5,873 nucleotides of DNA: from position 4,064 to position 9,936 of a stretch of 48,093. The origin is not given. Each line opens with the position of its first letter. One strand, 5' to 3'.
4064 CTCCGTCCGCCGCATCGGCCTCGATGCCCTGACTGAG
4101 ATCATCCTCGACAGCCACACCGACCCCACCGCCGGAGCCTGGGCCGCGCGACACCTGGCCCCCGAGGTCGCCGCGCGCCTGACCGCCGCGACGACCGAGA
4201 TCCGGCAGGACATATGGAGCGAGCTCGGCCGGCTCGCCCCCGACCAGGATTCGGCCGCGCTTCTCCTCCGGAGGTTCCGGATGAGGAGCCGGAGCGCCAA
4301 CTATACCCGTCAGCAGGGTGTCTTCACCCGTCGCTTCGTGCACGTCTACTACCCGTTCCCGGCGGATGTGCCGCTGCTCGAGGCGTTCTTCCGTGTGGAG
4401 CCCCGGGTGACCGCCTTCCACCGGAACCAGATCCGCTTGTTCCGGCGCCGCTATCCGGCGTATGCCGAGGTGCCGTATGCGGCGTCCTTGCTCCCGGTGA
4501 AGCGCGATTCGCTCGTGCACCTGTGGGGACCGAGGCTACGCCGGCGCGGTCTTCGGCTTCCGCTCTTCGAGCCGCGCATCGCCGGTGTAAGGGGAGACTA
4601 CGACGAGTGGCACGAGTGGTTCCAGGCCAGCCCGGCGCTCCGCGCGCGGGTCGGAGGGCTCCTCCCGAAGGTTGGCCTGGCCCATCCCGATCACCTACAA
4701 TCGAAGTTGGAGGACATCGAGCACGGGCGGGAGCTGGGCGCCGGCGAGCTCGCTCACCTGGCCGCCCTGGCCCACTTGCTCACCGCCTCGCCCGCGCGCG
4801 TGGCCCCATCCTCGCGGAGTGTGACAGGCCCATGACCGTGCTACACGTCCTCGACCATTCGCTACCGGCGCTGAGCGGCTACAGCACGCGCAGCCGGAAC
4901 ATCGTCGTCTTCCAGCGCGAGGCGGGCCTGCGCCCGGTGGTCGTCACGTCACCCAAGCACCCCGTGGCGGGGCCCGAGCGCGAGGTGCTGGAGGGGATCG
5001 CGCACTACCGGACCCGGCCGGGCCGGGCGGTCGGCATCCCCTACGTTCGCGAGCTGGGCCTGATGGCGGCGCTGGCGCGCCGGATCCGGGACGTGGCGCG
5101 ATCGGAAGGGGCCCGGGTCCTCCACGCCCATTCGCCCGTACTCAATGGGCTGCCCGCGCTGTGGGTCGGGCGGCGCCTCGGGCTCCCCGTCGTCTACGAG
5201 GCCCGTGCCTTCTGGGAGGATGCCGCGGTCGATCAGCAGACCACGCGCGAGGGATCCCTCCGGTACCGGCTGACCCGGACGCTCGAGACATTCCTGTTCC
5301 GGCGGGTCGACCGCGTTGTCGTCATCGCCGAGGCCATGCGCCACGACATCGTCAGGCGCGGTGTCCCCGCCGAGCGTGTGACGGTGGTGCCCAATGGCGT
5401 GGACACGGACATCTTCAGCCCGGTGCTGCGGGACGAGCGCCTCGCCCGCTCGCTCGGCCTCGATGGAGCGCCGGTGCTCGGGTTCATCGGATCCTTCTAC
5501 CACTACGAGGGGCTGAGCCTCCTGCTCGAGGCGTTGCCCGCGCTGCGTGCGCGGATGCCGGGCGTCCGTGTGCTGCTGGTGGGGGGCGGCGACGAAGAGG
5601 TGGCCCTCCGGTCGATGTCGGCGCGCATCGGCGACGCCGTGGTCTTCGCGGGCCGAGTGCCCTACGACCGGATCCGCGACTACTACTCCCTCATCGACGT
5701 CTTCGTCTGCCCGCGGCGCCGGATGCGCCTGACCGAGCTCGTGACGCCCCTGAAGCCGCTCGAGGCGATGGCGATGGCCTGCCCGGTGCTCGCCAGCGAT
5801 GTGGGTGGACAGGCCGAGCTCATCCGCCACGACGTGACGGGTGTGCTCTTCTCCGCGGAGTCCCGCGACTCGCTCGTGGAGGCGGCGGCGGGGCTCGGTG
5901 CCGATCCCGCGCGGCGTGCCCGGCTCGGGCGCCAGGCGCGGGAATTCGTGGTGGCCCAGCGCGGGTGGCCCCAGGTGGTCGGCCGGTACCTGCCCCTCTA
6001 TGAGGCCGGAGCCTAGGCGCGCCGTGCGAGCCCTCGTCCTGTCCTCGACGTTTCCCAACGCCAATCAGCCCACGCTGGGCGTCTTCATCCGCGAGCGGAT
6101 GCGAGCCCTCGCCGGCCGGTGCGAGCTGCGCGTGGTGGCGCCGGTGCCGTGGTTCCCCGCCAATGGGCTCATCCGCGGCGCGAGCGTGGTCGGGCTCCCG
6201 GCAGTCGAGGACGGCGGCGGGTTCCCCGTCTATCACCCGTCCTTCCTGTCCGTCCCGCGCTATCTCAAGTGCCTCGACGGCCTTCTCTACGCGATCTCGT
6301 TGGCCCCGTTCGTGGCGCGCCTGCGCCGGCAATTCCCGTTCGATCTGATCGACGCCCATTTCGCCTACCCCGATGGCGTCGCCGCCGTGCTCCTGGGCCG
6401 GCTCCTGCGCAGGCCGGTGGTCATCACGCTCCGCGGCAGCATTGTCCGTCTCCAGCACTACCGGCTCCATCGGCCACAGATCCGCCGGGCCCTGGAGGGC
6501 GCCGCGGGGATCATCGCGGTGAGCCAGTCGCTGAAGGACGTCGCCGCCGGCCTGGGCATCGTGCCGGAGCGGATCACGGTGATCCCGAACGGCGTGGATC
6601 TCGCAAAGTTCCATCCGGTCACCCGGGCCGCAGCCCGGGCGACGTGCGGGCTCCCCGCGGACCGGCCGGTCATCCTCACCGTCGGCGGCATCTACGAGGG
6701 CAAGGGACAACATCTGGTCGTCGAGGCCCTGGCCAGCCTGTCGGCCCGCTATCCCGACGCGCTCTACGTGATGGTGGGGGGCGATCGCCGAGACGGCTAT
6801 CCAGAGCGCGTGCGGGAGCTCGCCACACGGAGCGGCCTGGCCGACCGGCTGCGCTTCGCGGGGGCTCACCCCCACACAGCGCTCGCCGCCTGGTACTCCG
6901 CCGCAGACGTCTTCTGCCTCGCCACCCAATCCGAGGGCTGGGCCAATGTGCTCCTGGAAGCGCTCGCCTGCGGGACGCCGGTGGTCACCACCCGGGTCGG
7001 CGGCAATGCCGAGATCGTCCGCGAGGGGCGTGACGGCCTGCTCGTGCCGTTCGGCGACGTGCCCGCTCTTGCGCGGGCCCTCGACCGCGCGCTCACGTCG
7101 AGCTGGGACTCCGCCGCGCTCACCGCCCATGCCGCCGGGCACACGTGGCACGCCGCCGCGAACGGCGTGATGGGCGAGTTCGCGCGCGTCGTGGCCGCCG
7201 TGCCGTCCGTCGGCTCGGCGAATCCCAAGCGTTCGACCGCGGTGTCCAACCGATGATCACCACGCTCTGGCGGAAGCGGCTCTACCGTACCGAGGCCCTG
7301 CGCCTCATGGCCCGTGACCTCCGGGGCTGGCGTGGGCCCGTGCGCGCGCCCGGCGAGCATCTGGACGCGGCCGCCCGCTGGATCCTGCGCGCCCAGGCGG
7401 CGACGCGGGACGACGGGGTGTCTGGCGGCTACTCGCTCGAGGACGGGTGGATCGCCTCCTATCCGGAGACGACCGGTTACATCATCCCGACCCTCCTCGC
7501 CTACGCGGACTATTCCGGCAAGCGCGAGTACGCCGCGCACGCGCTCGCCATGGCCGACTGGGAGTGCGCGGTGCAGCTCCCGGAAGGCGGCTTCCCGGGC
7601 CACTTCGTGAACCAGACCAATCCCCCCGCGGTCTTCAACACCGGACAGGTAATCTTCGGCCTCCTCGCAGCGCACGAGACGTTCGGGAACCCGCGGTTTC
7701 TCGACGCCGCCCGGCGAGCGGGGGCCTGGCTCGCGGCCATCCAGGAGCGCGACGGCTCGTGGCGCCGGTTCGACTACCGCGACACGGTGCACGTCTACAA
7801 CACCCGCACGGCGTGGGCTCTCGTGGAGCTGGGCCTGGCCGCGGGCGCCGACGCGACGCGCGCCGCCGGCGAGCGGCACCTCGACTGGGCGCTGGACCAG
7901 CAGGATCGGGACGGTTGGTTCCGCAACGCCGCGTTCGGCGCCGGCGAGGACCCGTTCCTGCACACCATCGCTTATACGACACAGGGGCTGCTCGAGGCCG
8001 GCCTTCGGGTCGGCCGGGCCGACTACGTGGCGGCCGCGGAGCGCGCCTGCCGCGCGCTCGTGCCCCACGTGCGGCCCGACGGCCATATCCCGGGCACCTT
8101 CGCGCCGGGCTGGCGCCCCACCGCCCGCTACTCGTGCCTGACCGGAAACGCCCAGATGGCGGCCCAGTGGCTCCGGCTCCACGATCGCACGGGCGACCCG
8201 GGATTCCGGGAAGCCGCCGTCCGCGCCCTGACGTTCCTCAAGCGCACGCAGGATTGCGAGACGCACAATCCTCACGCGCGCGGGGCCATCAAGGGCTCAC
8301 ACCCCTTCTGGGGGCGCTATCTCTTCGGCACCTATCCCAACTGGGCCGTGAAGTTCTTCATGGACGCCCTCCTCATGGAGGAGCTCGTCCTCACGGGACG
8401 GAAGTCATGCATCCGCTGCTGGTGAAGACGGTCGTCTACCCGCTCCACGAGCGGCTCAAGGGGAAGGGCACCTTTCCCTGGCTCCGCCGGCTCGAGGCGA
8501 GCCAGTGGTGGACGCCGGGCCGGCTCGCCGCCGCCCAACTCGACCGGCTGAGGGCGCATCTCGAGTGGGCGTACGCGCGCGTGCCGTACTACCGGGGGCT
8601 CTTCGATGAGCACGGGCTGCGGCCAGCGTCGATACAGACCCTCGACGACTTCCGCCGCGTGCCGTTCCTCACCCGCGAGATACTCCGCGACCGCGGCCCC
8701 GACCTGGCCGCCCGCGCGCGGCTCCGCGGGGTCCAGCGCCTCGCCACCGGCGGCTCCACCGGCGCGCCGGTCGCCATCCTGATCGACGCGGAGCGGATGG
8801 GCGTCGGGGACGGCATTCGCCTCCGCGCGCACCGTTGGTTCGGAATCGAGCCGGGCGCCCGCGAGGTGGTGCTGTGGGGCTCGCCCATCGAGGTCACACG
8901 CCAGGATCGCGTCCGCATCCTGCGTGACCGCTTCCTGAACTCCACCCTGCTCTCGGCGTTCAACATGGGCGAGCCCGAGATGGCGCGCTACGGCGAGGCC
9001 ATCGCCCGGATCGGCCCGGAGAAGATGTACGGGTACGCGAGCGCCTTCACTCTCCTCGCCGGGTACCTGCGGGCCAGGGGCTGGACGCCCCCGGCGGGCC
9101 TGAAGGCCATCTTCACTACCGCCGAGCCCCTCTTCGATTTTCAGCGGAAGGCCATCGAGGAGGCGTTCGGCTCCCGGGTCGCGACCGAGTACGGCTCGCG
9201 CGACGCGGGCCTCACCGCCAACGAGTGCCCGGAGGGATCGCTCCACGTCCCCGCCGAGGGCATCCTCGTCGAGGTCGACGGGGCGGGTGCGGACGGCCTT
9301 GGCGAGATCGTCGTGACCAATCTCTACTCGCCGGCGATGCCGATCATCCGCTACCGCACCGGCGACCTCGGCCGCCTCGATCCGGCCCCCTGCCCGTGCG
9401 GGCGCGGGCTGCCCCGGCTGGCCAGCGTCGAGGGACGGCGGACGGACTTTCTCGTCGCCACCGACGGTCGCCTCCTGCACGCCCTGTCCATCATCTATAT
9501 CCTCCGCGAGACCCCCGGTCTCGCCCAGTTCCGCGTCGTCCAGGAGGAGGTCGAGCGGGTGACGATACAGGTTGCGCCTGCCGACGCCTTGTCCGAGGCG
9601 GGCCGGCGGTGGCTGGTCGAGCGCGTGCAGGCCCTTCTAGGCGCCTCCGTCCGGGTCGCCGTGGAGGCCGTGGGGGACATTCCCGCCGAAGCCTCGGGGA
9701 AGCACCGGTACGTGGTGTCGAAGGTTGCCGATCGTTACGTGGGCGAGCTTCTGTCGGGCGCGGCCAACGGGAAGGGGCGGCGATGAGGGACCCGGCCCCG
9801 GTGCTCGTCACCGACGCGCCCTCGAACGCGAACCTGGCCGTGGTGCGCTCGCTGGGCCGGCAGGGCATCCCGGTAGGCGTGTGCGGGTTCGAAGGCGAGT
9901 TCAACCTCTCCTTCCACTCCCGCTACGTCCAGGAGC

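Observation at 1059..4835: Tandem AsnB paralogs that have lost the glutaminase Cys nucleophile (MYG... and MHG...)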

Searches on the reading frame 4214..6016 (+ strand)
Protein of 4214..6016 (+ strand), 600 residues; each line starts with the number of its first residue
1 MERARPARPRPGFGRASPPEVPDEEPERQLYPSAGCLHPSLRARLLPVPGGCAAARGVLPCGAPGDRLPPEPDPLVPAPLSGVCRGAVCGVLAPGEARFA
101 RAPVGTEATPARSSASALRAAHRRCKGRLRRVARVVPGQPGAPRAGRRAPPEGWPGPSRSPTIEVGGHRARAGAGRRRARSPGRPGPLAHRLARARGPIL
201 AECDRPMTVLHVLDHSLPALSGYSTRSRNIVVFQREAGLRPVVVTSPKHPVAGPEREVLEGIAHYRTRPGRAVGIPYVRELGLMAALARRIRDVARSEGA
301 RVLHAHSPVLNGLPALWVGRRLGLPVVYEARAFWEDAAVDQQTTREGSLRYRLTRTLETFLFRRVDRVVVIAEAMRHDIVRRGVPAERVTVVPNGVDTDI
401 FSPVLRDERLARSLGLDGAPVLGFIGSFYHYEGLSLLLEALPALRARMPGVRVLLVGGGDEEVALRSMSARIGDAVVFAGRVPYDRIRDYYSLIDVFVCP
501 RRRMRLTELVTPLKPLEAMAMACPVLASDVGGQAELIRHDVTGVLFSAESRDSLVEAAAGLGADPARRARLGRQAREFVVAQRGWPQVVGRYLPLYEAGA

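Call 10: search_protein_families(library=pfam, proteins=[window:4214-6016:+], max_evalue=0.0001)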
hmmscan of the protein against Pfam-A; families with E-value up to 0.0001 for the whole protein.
window:4214-6016:+ (600 aa): 5 families
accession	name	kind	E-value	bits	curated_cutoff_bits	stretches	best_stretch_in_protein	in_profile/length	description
PF13692.12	Glyco_trans_1_4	-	1.8e-30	106.5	27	1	420-561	2-139/142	Glycosyl transferases group 1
PF00534.26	Glycos_transf_1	-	5.8e-30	104.5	26.4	1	413-577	8-171/172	Glycosyl transferases group 1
PF13439.12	Glyco_transf_4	-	9.9e-23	81.4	28.5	1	225-399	6-169/170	Glycosyltransferase Family 4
PF13579.12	Glyco_trans_4_4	-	3.2e-22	80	29.7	1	222-395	2-158/158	Glycosyl transferase 4-like domain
PF13524.12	Glyco_trans_1_2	-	1.6e-10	41.6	25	1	441-585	6-135/144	Glycosyl transferase-like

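Call 11: search_protein_families(library=ncbifam, proteins=[window:4214-6016:+], max_evalue=0.00001)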
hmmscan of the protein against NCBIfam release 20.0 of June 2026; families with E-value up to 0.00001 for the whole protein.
window:4214-6016:+ (600 aa): 20 families
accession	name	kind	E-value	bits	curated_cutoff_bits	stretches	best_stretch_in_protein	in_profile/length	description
TIGR04063.1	stp3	hypoth_equivalog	3.7e-150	500.3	442.05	1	209-597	2-393/397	TIGR04063 family PEP-CTERM/XrtA system glycosyltransferase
TIGR02149.1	glgA_Coryne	subfamily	5.3e-24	85.1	302.4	1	351-597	131-388/391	glycogen synthase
TIGR03088.1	stp2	hypoth_equivalog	2.2e-23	82.9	409.05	1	367-597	139-371/374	TIGR03088 family PEP-CTERM/XrtA system glycosyltransferase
NF007640.0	PRK10307.1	subfamily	2.9e-22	79.2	276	1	332-582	140-390/411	WcaI family glycosyltransferase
NF041876.1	EPS_EpsE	equivalog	5e-21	75.4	400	1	364-582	161-379/389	exopolysaccharide biosynthesis GT4 family glycosyltransferase EpsE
TIGR03449.1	mycothiol_MshA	equivalog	5.3e-21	75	462.5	1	291-597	92-401/406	D-inositol-3-phosphate glycosyltransferase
NF053787.1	GlcN_PG_synth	equivalog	6.1e-20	71.4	480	1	301-597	84-357/361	N-acetylglucosaminyl phosphatidylglycerol synthase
TIGR03999.1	thiol_BshA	equivalog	3.2e-19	69.1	273.7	1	359-597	139-371/375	N-acetyl-alpha-D-glucosaminyl L-malate synthase BshA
TIGR03087.1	stp1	hypoth_equivalog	1.3e-16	60.8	316.65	1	358-591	166-389/397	TIGR03087 family PEP-CTERM/XrtA system glycosyltransferase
NF038229.1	Glyco4_Geo_Pelo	equivalog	1.3e-15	57.3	400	1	364-597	109-334/338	GPMC system family 4 glycosyltransferase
NF038298.1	EPS_HpsO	equivalog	9.5e-15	54.2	575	1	356-579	138-367/388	hormogonium polysaccharide biosynthesis glycosyltransferase HpsO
TIGR04157.1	glyco_rSAM_CFB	subfamily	1.2e-14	54.1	400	1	359-552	164-354/406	TIGR04157 family glycosyltransferase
NF012028.0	PRK15484.1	subfamily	1.6e-14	53.8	618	1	375-592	149-371/380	lipopolysaccharide N-acetylglucosaminyltransferase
NF047684.1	TeichurnBiosyTuaC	equivalog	1.4e-13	50.5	550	1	365-561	165-351/391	teichuronic acid biosynthesis protein TuaC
TIGR04047.1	MSMEG_0565_glyc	hypoth_equivalog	1.3e-12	47.5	259.85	1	363-597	137-372/373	MSMEG_0565 family glycosyltransferase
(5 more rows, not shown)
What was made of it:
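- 4832..6016 (+): TIGR04063 (stp3) PEP-CTERM/XrtA-system GT4 glycosyltransferase. Its start overlaps the stop of paralog 2 (ATGA). 500 bits against a cut-off of 442 (call 11).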

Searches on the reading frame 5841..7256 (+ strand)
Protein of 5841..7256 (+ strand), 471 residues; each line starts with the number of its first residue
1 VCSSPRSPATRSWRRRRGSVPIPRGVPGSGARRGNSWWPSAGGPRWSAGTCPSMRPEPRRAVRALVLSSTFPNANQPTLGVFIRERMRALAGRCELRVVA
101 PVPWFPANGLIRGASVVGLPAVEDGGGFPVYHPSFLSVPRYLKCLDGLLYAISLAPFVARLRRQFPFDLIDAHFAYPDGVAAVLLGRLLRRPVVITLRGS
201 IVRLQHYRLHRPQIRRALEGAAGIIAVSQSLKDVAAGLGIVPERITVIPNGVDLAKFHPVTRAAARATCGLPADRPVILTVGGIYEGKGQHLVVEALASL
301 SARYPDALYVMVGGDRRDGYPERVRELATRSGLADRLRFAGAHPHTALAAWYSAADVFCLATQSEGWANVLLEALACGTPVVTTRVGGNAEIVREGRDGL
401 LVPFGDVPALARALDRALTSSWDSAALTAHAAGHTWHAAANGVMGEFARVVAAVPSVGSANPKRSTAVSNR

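Call 10: search_protein_families(library=pfam, proteins=[window:5841-7256:+], max_evalue=0.0001)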
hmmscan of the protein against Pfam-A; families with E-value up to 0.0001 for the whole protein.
window:5841-7256:+ (471 aa): 6 families
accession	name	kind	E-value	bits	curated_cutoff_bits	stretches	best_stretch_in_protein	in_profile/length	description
PF00534.26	Glycos_transf_1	-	9.7e-36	123.3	26.4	1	266-421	6-159/172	Glycosyl transferases group 1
PF13692.12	Glyco_trans_1_4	-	3.3e-34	118.6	27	1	275-419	1-141/142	Glycosyl transferases group 1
PF13439.12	Glyco_transf_4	-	4e-20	73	28.5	1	145-255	51-169/170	Glycosyltransferase Family 4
PF13579.12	Glyco_trans_4_4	-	1.5e-14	55.1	29.7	1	80-251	4-158/158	Glycosyl transferase 4-like domain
PF13524.12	Glyco_trans_1_2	-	8.4e-06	26.2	25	1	309-437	16-136/144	Glycosyl transferase-like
PF20706.3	GT4-conflict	-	2.6e-05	23.8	26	1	248-399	168-326/385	Family 4 Glycosyltransferase in conflict systems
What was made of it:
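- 6024..7256 (+): Second GT4 glycosyltransferase. Glycos_transf_1 E 1e-35 (call 10).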

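Call 11: search_protein_families(library=ncbifam, proteins=[window:5841-7256:+], max_evalue=0.00001)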
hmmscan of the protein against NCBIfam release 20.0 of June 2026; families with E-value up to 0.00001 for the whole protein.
window:5841-7256:+ (471 aa): 32 families (the best 25 are shown)
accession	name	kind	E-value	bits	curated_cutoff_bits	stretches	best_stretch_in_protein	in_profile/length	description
NF047684.1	TeichurnBiosyTuaC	equivalog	2.4e-40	138.7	550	1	64-421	3-355/391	teichuronic acid biosynthesis protein TuaC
TIGR03449.1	mycothiol_MshA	equivalog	2.4e-39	135.4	462.5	1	225-449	170-402/406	D-inositol-3-phosphate glycosyltransferase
TIGR03088.1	stp2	hypoth_equivalog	1e-33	116.9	409.05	1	223-420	139-338/374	TIGR03088 family PEP-CTERM/XrtA system glycosyltransferase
TIGR03999.1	thiol_BshA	equivalog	1.1e-33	116.8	273.7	1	149-431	67-349/375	N-acetyl-alpha-D-glucosaminyl L-malate synthase BshA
TIGR04047.1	MSMEG_0565_glyc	hypoth_equivalog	4e-32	111.7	259.85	1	209-445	128-369/373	MSMEG_0565 family glycosyltransferase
NF041876.1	EPS_EpsE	equivalog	9.2e-32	110.7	400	1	218-431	159-372/389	exopolysaccharide biosynthesis GT4 family glycosyltransferase EpsE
TIGR04063.1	stp3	hypoth_equivalog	1.1e-31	110.1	442.05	1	164-431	90-371/397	TIGR04063 family PEP-CTERM/XrtA system glycosyltransferase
NF038229.1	Glyco4_Geo_Pelo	equivalog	1.1e-31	110.1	400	1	158-401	48-284/338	GPMC system family 4 glycosyltransferase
NF011726.0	PRK15179.1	equivalog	1.3e-24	86.6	733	1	198-432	432-671/694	Vi polysaccharide biosynthesis protein TviE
TIGR02149.1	glgA_Coryne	subfamily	9.4e-22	77.7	302.4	1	212-418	136-353/391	glycogen synthase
NF053787.1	GlcN_PG_synth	equivalog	3.1e-20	72.3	480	1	147-451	64-360/361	N-acetylglucosaminyl phosphatidylglycerol synthase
TIGR04005.1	wcaL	equivalog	8.2e-17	61.1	537.6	1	155-415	107-365/406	colanic acid biosynthesis glycosyltransferase WcaL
TIGR04157.1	glyco_rSAM_CFB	subfamily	1.5e-15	57.1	400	1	218-408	167-354/406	TIGR04157 family glycosyltransferase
NF038011.1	PelF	equivalog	3.3e-15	56.1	100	1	218-441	255-466/489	GT4 family glycosyltransferase PelF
NF050063.1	ProtGlycPglJ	equivalog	4.4e-15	55.7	500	1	224-419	148-331/363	N-acetylgalactosamine-N,N'-diacetylbacillosaminyl-diphospho-undecaprenol 4-alpha-N-acetylgalactosaminyltransferase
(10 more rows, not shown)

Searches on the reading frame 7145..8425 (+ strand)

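Call 10: search_protein_families(library=pfam, proteins=[window:7145-8425:+], max_evalue=0.0001)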
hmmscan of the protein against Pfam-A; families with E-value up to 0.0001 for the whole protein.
window:7145-8425:+ (426 aa): 1 family
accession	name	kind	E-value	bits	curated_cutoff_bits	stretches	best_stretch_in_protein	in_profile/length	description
PF13243.12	SQHop_cyclase_C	-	1.2e-11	44.6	26.1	1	137-219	42-123/319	Squalene-hopene cyclase C-terminal domain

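Call 11: search_protein_families(library=ncbifam, proteins=[window:7145-8425:+], max_evalue=0.00001)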
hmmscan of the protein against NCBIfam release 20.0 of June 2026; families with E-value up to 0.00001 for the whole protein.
window:7145-8425:+ (426 aa): 3 families
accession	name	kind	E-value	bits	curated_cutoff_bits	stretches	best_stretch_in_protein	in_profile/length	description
TIGR03463.1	osq_cycl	subfamily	2.6e-07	29.3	851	1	142-261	488-604/634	2,3-oxidosqualene cyclase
TIGR01787.1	squalene_cyclas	subfamily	3.7e-07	29.2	322.7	1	164-278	488-606/622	squalene/oxidosqualene cyclases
TIGR01507.1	hopene_cyclase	equivalog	8.3e-07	27.7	431.1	0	135-219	355-438/640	squalene--hopene cyclase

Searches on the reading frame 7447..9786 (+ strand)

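Call 10: search_protein_families(library=pfam, proteins=[window:7447-9786:+], max_evalue=0.0001)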
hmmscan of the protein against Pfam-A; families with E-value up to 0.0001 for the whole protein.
window:7447-9786:+ (779 aa): 0 families

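Call 11: search_protein_families(library=ncbifam, proteins=[window:7447-9786:+], max_evalue=0.00001)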
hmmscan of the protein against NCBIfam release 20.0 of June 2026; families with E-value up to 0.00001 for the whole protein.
window:7447-9786:+ (779 aa): 7 families
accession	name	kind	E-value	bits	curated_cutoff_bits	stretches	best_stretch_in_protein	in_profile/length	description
NF045666.1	DVU1553_fam_AMP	equivalog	6.4e-34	117.5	300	2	514-664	173-330/331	DVU_1553 family AMP-dependent CoA ligase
NF041878.1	paak_haloarch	equivalog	2.6e-28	98.8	700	2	552-710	202-373/427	phenylacetate--CoA ligase PaaK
NF053551.1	FlxY_rubin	equivalog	8.9e-27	93.9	520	2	568-738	220-394/424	flexirubin biosynthesis putative acyl-CoA ligase FlxY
TIGR02155.1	PA_CoA_ligase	equivalog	4.7e-24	84.7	646.3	2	360-448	8-97/422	phenylacetate--CoA ligase PaaK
NF041217.1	BagE_FevW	exception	8.2e-22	77.7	800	1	549-742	191-387/424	bagremycin/ferroverdin synthetase BagE/FevW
TIGR03335.1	F390_ftsA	equivalog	2.2e-10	39.8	458.7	1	360-422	14-76/445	coenzyme F390 synthetase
TIGR02304.1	aden_form_hyp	equivalog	4.7e-09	35.7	251.9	1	553-712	215-378/430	F390 synthetase-related protein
